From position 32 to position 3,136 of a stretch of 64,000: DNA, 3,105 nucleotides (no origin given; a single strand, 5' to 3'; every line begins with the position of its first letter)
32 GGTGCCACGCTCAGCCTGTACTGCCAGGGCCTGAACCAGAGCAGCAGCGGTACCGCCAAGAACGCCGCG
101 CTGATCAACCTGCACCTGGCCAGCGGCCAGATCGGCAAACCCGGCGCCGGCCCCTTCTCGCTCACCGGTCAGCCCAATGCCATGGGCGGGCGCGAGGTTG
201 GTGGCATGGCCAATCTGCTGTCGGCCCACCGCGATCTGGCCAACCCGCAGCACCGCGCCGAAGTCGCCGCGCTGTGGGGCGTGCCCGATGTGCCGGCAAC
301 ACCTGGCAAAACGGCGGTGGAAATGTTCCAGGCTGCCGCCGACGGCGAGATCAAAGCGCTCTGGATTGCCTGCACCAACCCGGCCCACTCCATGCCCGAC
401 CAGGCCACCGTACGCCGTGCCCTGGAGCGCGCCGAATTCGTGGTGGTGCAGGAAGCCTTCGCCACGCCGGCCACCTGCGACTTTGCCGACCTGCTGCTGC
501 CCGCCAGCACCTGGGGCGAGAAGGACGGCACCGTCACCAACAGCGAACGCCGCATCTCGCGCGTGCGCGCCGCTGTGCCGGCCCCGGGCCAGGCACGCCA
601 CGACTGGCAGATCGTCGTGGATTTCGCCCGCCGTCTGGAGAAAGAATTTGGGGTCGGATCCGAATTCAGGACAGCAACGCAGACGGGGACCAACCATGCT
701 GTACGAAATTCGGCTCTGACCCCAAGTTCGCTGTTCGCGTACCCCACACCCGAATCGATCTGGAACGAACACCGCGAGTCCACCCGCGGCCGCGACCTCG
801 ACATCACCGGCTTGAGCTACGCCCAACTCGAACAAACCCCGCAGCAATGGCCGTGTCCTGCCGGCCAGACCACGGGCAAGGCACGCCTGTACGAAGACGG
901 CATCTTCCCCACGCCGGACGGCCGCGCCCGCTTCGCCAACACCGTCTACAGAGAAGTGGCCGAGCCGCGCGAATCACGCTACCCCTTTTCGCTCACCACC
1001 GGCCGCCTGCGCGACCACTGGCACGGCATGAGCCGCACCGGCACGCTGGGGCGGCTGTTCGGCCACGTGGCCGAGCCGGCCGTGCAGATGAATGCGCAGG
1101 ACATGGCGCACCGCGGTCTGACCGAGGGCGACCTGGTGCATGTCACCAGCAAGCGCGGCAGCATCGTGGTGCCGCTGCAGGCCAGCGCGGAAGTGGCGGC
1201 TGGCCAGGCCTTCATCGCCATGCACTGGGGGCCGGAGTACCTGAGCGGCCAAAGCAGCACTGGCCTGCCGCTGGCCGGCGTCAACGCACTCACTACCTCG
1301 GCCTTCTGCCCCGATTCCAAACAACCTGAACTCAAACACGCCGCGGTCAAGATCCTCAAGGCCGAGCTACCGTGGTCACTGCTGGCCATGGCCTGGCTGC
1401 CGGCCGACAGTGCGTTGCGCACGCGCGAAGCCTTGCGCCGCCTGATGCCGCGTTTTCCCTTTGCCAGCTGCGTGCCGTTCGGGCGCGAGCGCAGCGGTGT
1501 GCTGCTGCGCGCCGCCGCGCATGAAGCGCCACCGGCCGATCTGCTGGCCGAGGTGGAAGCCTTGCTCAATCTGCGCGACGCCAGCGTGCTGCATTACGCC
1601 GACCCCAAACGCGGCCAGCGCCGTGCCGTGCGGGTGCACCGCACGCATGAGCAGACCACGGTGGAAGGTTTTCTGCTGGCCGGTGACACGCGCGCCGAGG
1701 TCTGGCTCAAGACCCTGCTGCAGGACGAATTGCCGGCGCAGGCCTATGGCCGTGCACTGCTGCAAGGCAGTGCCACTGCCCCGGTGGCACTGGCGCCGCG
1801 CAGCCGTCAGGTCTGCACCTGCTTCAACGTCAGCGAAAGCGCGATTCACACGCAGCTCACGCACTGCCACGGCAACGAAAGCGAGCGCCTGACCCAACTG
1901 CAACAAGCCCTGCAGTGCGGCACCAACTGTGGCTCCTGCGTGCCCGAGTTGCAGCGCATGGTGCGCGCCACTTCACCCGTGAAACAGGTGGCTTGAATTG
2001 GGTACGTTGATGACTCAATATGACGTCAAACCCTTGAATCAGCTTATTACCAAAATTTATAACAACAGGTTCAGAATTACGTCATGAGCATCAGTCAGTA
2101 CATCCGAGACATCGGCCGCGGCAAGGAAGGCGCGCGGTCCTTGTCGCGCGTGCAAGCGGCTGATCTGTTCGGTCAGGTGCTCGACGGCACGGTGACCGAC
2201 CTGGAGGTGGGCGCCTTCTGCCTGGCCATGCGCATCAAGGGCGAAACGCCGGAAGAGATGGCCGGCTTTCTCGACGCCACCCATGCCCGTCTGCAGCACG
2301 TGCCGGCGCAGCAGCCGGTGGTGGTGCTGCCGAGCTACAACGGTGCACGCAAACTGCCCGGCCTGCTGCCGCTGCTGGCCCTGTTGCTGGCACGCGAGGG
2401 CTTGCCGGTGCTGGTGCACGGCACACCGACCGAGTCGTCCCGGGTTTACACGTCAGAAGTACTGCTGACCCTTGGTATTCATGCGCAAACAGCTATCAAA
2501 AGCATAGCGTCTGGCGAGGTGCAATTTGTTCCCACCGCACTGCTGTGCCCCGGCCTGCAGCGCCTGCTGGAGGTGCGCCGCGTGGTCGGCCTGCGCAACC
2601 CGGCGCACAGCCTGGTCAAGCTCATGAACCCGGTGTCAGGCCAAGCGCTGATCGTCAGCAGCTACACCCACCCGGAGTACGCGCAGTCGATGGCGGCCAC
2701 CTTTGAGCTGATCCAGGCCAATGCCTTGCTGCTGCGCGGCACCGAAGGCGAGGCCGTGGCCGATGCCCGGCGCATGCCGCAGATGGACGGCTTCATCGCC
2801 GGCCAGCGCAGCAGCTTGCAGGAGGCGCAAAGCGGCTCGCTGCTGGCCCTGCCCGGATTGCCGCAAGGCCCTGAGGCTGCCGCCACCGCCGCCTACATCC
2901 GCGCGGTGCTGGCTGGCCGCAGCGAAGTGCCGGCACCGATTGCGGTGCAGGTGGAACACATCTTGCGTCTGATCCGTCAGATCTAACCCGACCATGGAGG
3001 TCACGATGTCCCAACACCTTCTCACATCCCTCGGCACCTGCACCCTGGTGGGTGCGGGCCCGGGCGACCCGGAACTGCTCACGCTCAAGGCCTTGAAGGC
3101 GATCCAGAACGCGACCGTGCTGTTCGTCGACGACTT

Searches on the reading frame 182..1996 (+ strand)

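Call 73: search_protein_families(library=pfam, proteins=[window:182-1996:+], max_evalue=0.001)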
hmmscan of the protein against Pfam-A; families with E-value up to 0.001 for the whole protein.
window:182-1996:+ (604 aa): 3 families
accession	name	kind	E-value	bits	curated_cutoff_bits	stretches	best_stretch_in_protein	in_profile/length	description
PF00384.28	Molybdopterin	-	1.2e-32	113.8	24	1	20-150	226-352/353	Molybdopterin oxidoreductase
PF01568.27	Molydop_binding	-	1.1e-25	90.3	26.8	1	269-387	1-109/110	Molydopterin dinucleotide binding domain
PF04324.20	Fer2_BFD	-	6.6e-07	30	26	1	544-594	2-48/50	BFD-like [2Fe-2S] binding domain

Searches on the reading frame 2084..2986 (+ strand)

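Call 73: search_protein_families(library=pfam, proteins=[window:2084-2986:+], max_evalue=0.001)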
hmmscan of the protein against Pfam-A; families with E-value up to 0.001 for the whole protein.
window:2084-2986:+ (300 aa): 2 families
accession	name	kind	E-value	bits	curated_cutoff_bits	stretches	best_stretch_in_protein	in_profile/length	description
PF02885.22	Glycos_trans_3N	-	9.3e-16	57.8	26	1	5-65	2-58/63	Glycosyl transferase family, helical bundle domain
PF00591.27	Glycos_transf_3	-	0.00027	21.1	27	1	98-219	24-149/253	Glycosyl transferase family, a/b domain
